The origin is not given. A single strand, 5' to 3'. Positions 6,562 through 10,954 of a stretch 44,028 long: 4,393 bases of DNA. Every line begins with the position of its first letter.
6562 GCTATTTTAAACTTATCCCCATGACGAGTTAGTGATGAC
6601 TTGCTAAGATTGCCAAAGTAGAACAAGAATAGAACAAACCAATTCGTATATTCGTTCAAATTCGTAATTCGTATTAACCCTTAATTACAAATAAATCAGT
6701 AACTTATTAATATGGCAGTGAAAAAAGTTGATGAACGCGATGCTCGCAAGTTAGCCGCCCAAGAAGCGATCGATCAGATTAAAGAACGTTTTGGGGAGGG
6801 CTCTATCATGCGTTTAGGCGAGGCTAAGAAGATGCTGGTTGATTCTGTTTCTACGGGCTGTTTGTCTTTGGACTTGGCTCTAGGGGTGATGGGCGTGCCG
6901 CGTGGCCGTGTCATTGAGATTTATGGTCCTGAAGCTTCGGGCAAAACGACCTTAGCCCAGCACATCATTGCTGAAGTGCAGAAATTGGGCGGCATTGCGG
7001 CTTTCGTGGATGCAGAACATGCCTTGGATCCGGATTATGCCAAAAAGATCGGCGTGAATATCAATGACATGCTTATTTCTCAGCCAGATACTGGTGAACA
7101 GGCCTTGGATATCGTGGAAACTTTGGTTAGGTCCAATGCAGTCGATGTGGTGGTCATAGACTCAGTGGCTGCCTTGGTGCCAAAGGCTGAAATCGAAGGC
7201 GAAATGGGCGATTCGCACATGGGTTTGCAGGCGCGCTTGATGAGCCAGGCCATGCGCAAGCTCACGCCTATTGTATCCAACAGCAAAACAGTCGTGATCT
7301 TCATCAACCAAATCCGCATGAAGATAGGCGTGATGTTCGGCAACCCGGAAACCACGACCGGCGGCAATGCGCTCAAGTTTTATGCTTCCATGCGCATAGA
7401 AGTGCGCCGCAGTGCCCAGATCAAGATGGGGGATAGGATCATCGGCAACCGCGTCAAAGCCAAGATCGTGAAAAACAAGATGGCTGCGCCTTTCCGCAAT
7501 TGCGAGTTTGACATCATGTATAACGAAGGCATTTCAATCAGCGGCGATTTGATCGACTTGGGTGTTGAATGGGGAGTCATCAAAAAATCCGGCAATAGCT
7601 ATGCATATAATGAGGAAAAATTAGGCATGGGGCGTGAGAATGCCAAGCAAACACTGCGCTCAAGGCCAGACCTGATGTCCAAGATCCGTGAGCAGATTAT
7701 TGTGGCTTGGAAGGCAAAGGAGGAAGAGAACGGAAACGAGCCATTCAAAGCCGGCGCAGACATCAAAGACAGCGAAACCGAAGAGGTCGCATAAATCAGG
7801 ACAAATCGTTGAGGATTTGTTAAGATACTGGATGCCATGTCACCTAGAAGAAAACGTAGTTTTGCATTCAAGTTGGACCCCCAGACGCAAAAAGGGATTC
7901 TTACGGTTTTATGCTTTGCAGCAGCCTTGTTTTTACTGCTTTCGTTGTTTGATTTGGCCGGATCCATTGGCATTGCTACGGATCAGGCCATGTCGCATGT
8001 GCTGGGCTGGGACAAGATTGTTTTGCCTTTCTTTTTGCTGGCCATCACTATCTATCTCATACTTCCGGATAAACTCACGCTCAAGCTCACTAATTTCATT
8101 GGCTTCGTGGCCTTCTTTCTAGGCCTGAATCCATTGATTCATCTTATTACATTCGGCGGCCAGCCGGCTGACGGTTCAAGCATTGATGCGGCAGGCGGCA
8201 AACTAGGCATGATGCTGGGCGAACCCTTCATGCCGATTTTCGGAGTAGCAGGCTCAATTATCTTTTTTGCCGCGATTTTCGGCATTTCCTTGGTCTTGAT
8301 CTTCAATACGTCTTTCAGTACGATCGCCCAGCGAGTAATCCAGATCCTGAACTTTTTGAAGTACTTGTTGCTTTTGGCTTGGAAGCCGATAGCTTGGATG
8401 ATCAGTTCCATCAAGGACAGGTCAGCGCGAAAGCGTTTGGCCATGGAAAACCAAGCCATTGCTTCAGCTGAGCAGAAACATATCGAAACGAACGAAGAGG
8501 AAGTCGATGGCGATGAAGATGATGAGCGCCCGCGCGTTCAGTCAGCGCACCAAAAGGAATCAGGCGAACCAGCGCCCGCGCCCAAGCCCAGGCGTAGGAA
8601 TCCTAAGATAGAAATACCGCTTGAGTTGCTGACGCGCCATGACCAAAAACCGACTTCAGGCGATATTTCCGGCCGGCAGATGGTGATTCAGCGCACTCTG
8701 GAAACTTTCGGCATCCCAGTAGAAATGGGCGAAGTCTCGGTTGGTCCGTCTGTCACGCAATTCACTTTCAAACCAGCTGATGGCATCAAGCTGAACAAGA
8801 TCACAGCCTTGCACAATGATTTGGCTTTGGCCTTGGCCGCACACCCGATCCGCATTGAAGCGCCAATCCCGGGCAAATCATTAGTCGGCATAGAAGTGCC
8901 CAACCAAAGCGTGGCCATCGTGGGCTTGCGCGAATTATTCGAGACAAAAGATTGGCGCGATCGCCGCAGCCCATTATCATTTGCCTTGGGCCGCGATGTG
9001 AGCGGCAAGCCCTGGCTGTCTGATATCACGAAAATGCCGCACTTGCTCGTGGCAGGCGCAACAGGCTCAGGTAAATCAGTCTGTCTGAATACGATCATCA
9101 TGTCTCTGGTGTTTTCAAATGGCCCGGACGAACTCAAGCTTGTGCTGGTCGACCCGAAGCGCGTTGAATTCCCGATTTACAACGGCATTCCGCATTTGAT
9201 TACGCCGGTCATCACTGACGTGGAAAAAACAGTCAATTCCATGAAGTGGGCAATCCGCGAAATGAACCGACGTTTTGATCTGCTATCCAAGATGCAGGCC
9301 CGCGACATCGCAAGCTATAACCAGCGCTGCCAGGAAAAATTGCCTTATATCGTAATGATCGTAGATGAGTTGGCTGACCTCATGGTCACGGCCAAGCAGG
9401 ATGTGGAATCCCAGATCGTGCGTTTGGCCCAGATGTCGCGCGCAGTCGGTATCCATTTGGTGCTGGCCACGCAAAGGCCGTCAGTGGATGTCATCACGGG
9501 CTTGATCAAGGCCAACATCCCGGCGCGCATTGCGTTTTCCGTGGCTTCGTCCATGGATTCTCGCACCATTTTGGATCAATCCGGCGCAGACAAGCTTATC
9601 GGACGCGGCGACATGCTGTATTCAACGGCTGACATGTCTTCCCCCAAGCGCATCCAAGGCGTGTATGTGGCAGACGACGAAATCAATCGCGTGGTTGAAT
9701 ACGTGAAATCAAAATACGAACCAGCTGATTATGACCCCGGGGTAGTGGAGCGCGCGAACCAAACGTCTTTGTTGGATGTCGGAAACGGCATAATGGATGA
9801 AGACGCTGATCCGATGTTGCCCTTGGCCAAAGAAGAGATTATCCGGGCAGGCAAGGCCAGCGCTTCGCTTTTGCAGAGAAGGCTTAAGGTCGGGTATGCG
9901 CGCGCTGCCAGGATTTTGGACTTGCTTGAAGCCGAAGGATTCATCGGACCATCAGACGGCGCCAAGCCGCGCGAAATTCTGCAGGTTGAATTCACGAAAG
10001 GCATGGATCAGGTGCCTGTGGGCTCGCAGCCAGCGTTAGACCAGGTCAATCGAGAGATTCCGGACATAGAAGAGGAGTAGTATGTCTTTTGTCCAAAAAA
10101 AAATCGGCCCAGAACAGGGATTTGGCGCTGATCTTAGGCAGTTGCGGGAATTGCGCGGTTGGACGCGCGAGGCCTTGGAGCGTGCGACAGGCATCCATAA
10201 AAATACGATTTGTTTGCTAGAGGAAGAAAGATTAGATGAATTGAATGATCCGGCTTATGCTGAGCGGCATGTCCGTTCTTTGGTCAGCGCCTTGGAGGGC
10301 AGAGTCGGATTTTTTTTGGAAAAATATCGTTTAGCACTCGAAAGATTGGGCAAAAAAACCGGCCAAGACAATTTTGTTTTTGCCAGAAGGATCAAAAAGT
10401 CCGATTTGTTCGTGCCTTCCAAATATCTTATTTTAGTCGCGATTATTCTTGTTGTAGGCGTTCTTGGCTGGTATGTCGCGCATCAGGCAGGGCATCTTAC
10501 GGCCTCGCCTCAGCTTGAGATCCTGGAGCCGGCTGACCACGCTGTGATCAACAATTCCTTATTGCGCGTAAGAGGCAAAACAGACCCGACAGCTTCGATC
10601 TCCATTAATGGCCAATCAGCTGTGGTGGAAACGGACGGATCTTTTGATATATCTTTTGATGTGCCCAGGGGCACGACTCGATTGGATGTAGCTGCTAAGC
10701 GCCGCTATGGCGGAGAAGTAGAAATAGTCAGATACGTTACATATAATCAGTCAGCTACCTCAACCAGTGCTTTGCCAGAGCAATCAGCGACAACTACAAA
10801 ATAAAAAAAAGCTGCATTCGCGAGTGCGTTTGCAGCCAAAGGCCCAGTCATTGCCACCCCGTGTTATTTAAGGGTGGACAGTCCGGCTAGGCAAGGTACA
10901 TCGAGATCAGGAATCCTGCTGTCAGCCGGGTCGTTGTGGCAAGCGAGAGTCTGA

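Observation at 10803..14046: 3.2-kb all-minus-strand orphan cassette in the slot upstream of rpoBC: candidate undescribed RNA-protein module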

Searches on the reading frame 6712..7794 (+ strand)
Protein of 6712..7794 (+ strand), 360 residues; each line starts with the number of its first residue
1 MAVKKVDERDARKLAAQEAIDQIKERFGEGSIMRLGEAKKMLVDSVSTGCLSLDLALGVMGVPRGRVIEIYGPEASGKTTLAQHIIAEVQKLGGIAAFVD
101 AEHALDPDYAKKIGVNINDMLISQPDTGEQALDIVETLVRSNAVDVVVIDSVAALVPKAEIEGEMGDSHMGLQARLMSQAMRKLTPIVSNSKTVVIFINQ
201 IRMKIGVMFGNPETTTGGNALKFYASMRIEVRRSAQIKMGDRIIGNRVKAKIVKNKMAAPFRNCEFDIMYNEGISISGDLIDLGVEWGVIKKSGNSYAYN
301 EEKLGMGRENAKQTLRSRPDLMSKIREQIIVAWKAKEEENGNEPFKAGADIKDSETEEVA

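Call 13: search_protein_families(library=pfam, proteins=[window:6712-7794:+], max_evalue=0.001)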
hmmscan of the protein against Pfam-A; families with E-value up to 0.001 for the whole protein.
window:6712-7794:+ (360 aa): 10 families
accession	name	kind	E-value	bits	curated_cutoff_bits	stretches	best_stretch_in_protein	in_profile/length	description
PF00154.27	RecA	-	3.9e-134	446.5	27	1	16-275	3-262/262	recA bacterial DNA recombination protein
PF21096.2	RecA_C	-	4.4e-18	65.6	27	1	278-332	1-55/57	RecA C-terminal domain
PF08423.17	Rad51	-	3.7e-07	30.1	22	1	45-235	7-213/244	Rad51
PF01637.24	ATPase_2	-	4.8e-06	27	33.2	1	66-186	21-103/225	ATPase domain predominantly from Archaea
PF02283.22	CobU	-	1e-05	25.6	27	1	70-204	3-128/168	Cobinamide kinase / cobinamide phosphate guanyltransferase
PF06745.19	ATPase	-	2.1e-05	24.5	26.6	0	46-102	1-57/231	KaiC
PF13479.12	AAA_24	-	9.9e-05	22.7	27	1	66-157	3-78/195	AAA domain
PF13481.12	AAA_25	-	0.0001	22.4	27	0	62-89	30-57/195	AAA domain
PF00004.35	AAA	-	0.00014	22.7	21.2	1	70-196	3-105/131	ATPase family associated with various cellular activities (AAA)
PF00005.33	ABC_tran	-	0.00074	20.6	25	0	61-183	7-115/137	ABC transporter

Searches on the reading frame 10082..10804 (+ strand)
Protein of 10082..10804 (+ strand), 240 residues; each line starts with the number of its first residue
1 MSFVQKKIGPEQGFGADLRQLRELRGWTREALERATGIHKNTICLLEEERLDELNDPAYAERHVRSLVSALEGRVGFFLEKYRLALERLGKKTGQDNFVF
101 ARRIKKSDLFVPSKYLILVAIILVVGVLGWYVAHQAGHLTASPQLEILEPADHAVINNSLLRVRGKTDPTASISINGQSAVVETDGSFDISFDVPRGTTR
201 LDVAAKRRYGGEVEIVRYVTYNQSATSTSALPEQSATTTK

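Call 6: search_protein_families(library=pfam, proteins=[window:10082-10804:+], max_evalue=1)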
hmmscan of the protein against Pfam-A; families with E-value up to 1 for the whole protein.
window:10082-10804:+ (240 aa): 9 families
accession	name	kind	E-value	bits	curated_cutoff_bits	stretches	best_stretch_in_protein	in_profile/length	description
PF09136.16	Glucodextran_B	-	1.6e-10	41.2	27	1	143-222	1-82/83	Glucodextranase, domain B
PF13413.12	HTH_25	-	3.4e-10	40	24.6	1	18-71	2-55/62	Helix-turn-helix domain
PF13560.12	HTH_31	-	7.7e-06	26.6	27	1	14-46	2-34/64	Helix-turn-helix domain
PF01381.28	HTH_3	-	0.00011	22.5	23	1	18-43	1-26/55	Helix-turn-helix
PF12844.13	HTH_19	-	0.0034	17.7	30.2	1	16-50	2-36/64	Helix-turn-helix domain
PF07336.16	ABATE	-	0.01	16.9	24.4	1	17-71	49-98/130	Putative stress-induced transcription regulator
PF13443.12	HTH_26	-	0.024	15.3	22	1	18-50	2-34/63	Cro/C1-type HTH DNA-binding domain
PF17936.7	Big_6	-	0.058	14.1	27.6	1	154-206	8-67/83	Bacterial Ig domain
PF06946.16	Phage_holin_5_1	-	0.19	12.5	22.4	1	99-132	20-51/93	Bacteriophage A118-like holin, Hol118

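Call 20: find_encoding_contigs(protein=window:10082-10804:+, flank=10000, max_places=10)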
Protein window:10082-10804:+ (240 aa): no gene with exactly this product is on record in the collection.

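Call 28: find_related_loci(query=window:10082-10804:+, collection=metagenome_contigs, flank=10000)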
Query window:10082-10804:+ (240 aa) in metagenome_contigs; peptide patterns used: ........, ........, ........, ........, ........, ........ (x = any residue, [..] = any of these).
249 stretches matched a pattern; 1 encode a relative of the query (tblastn E <= 1e-3); 1 distinct loci.
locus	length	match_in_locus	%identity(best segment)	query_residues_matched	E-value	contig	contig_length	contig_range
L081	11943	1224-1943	90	1-240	2e-143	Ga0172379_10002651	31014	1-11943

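Call 45: search_protein_families(library=phrogs, proteins=[L081:1989-3131:-, L081:4317-5024:-], max_evalue=1)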
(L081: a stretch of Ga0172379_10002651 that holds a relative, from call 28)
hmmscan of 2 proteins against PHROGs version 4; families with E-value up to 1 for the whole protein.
L081:1989-3131:- (380 aa): 0 families

L081:4317-5024:- (235 aa): 2 families
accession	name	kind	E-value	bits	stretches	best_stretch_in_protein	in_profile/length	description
phrog_19001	-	unknown function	0.14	13.3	0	76-131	8-59/110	-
phrog_3741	-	unknown function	0.18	12.4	1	13-78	99-161/221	-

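Call 46: search_protein_families(library=padloc, proteins=[L081:1989-3131:-, L081:4317-5024:-], max_evalue=1)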
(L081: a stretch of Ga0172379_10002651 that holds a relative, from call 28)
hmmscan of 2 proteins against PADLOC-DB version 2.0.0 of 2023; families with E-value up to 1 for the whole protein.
L081:1989-3131:- (380 aa): 0 families

L081:4317-5024:- (235 aa): 0 families

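Call 47: search_protein_families(library=ncbifam, proteins=[L081:1989-3131:-, L081:4317-5024:-], max_evalue=1)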
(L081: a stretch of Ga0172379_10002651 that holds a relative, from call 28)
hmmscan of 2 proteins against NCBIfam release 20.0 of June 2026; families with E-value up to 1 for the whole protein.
L081:1989-3131:- (380 aa): 0 families

L081:4317-5024:- (235 aa): 1 family
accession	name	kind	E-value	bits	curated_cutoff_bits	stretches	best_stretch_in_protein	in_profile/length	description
NF047800.1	LIC12353_lipo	equivalog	0.036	13.2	350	1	44-97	241-294/298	LIC12353 family lipoprotein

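Call 48: search_protein_families(library=pfam, proteins=[L081:1989-3131:-, L081:4317-5024:-], max_evalue=1)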
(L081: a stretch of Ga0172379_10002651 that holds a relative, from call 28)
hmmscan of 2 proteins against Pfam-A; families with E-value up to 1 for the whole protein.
L081:1989-3131:- (380 aa): 0 families

L081:4317-5024:- (235 aa): 1 family
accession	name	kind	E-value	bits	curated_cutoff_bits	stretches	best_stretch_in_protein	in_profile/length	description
PF07372.17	DUF1491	-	0.096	13.5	25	1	62-87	63-89/104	Protein of unknown function (DUF1491)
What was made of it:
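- On Type II toxin-antitoxin: No domain hit for either allele of either protein (calls 6, 47, 48).
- On Retron or diversity-generating retroelement: No RT domain in any cassette ORF (calls 6, 48).
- On OMEGA (IscB/IsrB/TnpB) or IS110 bridge-RNA elements: Pfam and NCBIfam give no hit for ORF407, ORF380, ORF234 or ORF235 at E up to 1 (calls 6, 47, 48).
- Closest known: OMEGA and bridge-RNA systems. Different: No RuvC, HNH, PLMP or DEDD/Tnp domain in either allele (calls 6, 48).
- No protein has any family assignment (calls 6, 45-48).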
